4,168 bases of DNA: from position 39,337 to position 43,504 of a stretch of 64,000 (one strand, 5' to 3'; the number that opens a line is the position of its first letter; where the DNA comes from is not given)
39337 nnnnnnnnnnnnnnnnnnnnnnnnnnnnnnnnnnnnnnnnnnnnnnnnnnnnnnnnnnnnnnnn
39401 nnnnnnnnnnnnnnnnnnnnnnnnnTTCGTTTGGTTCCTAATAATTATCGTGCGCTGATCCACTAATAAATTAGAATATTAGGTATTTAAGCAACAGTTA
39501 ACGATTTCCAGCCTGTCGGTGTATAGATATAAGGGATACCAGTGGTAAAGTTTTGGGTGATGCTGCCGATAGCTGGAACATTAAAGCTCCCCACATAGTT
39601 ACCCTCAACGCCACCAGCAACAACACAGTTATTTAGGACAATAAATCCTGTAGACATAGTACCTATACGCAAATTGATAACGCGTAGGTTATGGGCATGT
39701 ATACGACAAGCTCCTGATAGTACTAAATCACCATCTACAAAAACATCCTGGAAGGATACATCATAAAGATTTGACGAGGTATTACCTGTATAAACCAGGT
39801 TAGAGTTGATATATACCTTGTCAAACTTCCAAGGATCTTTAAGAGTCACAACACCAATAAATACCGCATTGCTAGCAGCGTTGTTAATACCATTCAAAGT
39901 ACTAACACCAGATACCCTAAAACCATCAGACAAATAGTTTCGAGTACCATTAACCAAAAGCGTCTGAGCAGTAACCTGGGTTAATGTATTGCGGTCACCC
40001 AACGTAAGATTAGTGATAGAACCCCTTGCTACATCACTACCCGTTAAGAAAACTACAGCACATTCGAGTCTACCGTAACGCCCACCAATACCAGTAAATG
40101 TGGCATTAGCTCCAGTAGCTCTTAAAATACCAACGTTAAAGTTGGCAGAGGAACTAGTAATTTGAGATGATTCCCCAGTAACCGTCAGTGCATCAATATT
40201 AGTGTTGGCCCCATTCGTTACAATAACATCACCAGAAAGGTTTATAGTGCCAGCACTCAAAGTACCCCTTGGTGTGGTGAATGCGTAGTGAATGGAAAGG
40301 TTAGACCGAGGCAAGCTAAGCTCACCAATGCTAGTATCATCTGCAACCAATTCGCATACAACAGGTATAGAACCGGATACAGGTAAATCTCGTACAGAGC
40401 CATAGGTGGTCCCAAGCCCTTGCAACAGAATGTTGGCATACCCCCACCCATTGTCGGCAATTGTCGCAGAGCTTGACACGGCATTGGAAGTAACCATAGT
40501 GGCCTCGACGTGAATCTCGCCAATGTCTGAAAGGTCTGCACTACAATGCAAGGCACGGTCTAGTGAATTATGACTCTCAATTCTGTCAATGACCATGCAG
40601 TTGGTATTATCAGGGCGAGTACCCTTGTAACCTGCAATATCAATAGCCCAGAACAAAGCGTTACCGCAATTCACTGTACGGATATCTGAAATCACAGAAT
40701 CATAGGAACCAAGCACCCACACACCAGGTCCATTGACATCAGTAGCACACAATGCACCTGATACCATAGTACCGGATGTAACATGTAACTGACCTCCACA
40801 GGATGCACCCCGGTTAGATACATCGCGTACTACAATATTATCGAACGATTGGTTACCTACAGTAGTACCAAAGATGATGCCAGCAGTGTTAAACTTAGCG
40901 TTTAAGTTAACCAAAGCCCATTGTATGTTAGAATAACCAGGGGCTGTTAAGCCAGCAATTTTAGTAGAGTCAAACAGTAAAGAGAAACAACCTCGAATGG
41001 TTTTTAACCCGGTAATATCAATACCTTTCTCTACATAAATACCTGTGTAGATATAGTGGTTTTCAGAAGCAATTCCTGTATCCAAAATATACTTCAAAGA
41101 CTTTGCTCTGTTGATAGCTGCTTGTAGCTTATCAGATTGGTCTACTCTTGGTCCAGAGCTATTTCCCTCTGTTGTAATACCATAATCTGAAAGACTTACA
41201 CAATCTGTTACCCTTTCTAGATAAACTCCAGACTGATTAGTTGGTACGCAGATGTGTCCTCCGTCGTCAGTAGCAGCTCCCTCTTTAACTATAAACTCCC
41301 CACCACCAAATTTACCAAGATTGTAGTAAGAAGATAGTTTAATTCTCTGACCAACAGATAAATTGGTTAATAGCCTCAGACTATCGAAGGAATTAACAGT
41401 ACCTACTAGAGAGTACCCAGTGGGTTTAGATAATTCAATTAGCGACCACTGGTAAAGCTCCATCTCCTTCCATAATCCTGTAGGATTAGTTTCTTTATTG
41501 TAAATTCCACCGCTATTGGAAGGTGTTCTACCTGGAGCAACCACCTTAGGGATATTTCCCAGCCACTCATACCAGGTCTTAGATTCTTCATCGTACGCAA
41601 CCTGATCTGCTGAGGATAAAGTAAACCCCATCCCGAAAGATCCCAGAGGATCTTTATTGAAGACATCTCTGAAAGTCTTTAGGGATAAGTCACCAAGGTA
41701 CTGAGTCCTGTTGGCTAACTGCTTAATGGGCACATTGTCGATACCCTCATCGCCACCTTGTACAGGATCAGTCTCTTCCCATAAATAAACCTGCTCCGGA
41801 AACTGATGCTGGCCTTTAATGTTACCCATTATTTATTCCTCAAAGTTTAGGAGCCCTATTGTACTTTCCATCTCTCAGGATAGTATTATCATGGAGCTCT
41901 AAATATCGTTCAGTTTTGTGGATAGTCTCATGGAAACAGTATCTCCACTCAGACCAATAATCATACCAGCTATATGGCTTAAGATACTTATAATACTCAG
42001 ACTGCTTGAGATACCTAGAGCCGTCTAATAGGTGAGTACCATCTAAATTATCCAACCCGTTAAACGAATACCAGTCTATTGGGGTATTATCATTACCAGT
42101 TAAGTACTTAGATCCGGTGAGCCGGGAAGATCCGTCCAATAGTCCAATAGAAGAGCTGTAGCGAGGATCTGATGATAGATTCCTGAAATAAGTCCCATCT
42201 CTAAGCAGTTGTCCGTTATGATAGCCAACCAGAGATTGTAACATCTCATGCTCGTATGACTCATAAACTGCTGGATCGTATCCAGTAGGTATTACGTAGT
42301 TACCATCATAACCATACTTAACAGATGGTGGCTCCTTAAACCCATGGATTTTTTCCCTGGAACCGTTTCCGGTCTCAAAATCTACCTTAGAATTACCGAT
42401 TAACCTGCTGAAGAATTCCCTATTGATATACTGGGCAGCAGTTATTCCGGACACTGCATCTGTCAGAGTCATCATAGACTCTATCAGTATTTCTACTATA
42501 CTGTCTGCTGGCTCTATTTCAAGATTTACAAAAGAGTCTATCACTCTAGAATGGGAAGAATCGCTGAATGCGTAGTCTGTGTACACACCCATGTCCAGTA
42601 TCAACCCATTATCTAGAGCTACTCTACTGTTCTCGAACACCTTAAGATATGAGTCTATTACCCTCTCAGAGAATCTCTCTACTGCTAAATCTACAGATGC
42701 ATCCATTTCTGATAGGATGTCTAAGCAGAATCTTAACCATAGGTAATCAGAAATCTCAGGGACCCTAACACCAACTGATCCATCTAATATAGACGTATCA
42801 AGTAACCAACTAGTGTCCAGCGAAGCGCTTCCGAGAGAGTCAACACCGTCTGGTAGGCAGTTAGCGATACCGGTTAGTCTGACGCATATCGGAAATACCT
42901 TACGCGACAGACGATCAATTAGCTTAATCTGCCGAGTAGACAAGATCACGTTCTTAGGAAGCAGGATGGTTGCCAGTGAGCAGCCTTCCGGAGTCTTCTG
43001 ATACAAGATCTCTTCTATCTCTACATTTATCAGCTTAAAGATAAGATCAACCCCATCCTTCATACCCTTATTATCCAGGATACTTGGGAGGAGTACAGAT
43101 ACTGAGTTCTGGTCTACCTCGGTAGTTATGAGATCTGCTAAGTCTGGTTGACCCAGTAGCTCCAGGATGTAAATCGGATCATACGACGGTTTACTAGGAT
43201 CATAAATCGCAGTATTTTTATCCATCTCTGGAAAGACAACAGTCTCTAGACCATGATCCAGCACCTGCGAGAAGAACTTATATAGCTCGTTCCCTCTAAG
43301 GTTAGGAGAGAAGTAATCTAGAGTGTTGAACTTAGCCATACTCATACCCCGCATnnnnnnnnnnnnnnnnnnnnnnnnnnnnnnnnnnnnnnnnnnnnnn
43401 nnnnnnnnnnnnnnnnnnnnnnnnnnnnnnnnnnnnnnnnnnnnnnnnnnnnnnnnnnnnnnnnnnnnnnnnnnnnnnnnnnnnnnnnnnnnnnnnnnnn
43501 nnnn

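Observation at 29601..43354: Seven consecutive fibre/tailspike genes with mosaic, AT-rich composition: multi-receptor adsorption apparatus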

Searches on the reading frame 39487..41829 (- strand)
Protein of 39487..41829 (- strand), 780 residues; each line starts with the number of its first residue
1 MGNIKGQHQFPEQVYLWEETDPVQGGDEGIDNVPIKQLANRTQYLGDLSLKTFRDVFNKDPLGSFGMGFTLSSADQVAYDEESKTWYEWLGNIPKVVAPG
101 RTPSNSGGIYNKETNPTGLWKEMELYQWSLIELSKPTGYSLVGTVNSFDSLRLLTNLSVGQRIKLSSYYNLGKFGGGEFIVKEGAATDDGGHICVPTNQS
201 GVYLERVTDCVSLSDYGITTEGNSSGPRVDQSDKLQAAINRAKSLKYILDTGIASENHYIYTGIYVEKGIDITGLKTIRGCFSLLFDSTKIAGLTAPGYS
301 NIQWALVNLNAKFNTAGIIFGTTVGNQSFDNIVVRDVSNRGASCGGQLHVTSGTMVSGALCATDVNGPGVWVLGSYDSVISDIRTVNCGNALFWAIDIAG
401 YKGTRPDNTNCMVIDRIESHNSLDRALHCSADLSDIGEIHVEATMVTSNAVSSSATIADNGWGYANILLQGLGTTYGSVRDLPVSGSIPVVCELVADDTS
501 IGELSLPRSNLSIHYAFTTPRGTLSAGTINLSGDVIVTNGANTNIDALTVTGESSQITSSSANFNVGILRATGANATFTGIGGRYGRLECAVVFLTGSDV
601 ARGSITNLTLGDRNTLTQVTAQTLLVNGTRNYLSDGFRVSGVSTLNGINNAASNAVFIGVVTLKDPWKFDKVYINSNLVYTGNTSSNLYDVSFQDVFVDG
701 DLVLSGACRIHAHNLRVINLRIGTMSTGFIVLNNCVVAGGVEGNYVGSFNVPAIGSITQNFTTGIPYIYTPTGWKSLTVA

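Call 5: search_protein_families(library=pfam, proteins=[window:39487-41829:-], max_evalue=0.01)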
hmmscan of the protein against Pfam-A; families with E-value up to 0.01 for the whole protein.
window:39487-41829:- (780 aa): 1 family
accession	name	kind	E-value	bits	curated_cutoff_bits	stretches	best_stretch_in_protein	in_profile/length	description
PF18668.6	Tail_spike_N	-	1.4e-12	48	25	1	64-110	15-61/70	Tail spike TSP1/Gp66 receptor binding N-terminal domain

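Call 6: search_protein_families(library=phrogs, proteins=[window:39487-41829:-], max_evalue=0.001)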
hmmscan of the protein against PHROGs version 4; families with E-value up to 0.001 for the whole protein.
window:39487-41829:- (780 aa): 12 families
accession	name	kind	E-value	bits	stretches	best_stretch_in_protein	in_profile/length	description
phrog_4250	-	tail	6.5e-12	45.6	1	129-213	136-221/786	EPS depolymerase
phrog_10372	-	unknown function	4.2e-11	44.2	1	1-45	1-45/218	-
phrog_9532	-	tail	1.4e-08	34.8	1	131-222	157-250/759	tail fiber protein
phrog_14879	-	tail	2.2e-08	34.1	1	44-109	70-139/642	tail fiber protein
phrog_27731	-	unknown function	3.2e-08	33.4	1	133-316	103-292/688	-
phrog_7992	-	tail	3.4e-07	29.8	1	63-222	428-577/1163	tail spike protein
phrog_38759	-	unknown function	3.7e-07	30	1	1-46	1-46/920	-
phrog_4209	-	tail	5.9e-07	29.8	1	1-47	1-47/406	tail fiber protein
phrog_3100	-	tail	7.1e-07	30.8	1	1-47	1-47/382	tail fiber protein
phrog_17640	-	tail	1e-06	29.3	1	135-248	79-184/431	tail fiber protein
phrog_16348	-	unknown function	0.00022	20.6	1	1-48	1-48/818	-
phrog_18162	-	tail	0.00051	19.3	1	133-224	139-233/800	tail fiber protein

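Call 12: search_solved_structures(query=window:39487-41829:-, max_evalue=0.01, show_alignments=1)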
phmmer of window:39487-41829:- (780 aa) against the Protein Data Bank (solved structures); distinct sequences matched with E-value up to 0.01: 4.
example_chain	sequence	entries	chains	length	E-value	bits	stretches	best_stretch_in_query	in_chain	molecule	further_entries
7vyv_A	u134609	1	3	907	1.4e-09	40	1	127-249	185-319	Depolymerase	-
7vz3_A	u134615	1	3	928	1.4e-09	40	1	127-249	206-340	Depolymerase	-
7lzj_A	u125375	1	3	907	1.6e-09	39.8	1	127-252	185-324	Depolymerase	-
6tgf_F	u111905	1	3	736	5.9e-07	31.3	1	132-227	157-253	Exopolysaccharide biosynthesis protein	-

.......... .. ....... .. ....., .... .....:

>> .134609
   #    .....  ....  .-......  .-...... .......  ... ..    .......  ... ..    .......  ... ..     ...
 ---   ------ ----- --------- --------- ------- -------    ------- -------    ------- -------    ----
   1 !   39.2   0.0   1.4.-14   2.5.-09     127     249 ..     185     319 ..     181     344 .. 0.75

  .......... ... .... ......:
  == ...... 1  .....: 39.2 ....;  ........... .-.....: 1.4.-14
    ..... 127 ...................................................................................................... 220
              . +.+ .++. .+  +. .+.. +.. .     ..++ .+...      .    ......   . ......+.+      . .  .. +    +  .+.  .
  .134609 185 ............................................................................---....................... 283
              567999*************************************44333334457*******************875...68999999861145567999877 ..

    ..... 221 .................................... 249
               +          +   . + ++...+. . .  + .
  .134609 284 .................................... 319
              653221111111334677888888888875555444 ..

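Call 45: search_protein_families(library=ncbifam, proteins=[window:39487-41829:-], max_evalue=0.01)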
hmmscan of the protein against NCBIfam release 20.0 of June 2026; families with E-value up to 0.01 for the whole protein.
window:39487-41829:- (780 aa): 0 families

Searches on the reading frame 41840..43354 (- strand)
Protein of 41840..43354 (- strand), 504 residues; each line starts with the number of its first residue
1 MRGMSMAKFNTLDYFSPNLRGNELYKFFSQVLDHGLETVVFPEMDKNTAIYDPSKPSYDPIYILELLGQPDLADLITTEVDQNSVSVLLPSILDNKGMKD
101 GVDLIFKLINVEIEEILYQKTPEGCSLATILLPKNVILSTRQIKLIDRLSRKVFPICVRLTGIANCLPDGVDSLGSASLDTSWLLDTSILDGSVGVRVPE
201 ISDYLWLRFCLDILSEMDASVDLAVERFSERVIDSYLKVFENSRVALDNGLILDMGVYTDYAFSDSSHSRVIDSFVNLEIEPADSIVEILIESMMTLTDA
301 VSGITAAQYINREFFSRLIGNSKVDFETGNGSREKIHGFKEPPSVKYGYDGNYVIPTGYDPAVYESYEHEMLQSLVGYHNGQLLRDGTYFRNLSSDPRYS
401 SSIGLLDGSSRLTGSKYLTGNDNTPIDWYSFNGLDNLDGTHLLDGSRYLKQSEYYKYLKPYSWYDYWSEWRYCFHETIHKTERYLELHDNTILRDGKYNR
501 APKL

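Call 5: search_protein_families(library=pfam, proteins=[window:41840-43354:-], max_evalue=0.01)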
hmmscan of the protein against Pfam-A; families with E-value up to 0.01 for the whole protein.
window:41840-43354:- (504 aa): 0 families

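Call 6: search_protein_families(library=phrogs, proteins=[window:41840-43354:-], max_evalue=0.001)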
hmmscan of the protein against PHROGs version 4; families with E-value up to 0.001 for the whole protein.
window:41840-43354:- (504 aa): 0 families

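Call 20: search_solved_structures(query=window:41840-43354:-, max_evalue=0.1)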
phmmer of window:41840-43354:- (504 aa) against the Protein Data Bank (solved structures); distinct sequences matched with E-value up to 0.1: 0.

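Call 40: find_related_loci(query=window:41840-43354:-, collection=viral_contigs, flank=10000)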
Query window:41840-43354:- (504 aa) in viral_contigs; peptide patterns used: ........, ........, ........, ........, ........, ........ (x = any residue, [..] = any of these).
7 stretches matched a pattern, but none encodes a relative of the query by tblastn (E <= 1e-3).

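Call 45: search_protein_families(library=ncbifam, proteins=[window:41840-43354:-], max_evalue=0.01)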
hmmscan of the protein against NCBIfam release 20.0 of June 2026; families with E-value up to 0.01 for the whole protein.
window:41840-43354:- (504 aa): 0 families

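Call 55: find_homologous_proteins(query=window:41840-43354:-)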
Query window:41840-43354:- (504 aa): 2 proteins with E <= 0.001 among 8000 candidates.
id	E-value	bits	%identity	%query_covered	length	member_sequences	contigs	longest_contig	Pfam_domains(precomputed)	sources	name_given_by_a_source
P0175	0.0e+0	1137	100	99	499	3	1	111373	-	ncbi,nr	ncbi:hypothetical protein [Escherichia phage EP_H11]|nr:hypothetical protein [Escherichia phage EP_H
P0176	2.6e-186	639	63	100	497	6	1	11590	-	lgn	-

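Call 56: find_encoding_contigs(protein=P0176, flank=10000, max_places=6)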
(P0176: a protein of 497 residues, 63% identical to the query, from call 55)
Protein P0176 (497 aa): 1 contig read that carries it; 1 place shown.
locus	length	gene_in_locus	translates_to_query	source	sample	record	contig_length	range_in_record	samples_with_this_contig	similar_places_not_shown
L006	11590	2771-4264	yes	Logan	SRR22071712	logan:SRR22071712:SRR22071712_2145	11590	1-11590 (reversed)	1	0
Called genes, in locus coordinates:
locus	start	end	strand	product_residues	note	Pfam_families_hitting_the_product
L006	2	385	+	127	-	?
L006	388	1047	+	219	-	PF04717:Phage_base_V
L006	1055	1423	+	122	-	PF04965:GPW_gp25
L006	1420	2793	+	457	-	-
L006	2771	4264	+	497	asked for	-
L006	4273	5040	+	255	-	PF18668:Tail_spike_N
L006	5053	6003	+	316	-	PF18668:Tail_spike_N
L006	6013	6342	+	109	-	-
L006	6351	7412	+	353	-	PF02018:CBM_4_9 (weak)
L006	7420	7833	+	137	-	PF16778:Phage_tail_APC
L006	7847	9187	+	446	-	PF02018:CBM_4_9 (weak)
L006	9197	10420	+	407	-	-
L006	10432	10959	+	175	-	-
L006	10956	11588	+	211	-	?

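Call 79: search_protein_families(library=pfam, proteins=[window:41840-43354:-], max_evalue=1)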
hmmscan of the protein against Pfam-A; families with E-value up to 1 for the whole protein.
window:41840-43354:- (504 aa): 0 families

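Call 98: search_protein_families(library=pfam, proteins=[L006:9197-10420:+, L006:6351-7412:+, L006:7847-9187:+], max_evalue=0.001)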
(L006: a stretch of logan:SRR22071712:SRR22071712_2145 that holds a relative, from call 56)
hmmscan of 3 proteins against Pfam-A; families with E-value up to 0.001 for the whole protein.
L006:9197-10420:+ (407 aa): 0 families

L006:6351-7412:+ (353 aa): 1 family
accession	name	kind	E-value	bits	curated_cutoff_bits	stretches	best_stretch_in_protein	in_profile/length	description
PF02018.23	CBM_4_9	-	3.1e-06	28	25.9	1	132-195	61-124/136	Carbohydrate binding domain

L006:7847-9187:+ (446 aa): 1 family
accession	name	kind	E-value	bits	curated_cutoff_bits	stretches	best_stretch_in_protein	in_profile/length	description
PF02018.23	CBM_4_9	-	6e-07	30.3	25.9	1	229-293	61-125/136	Carbohydrate binding domain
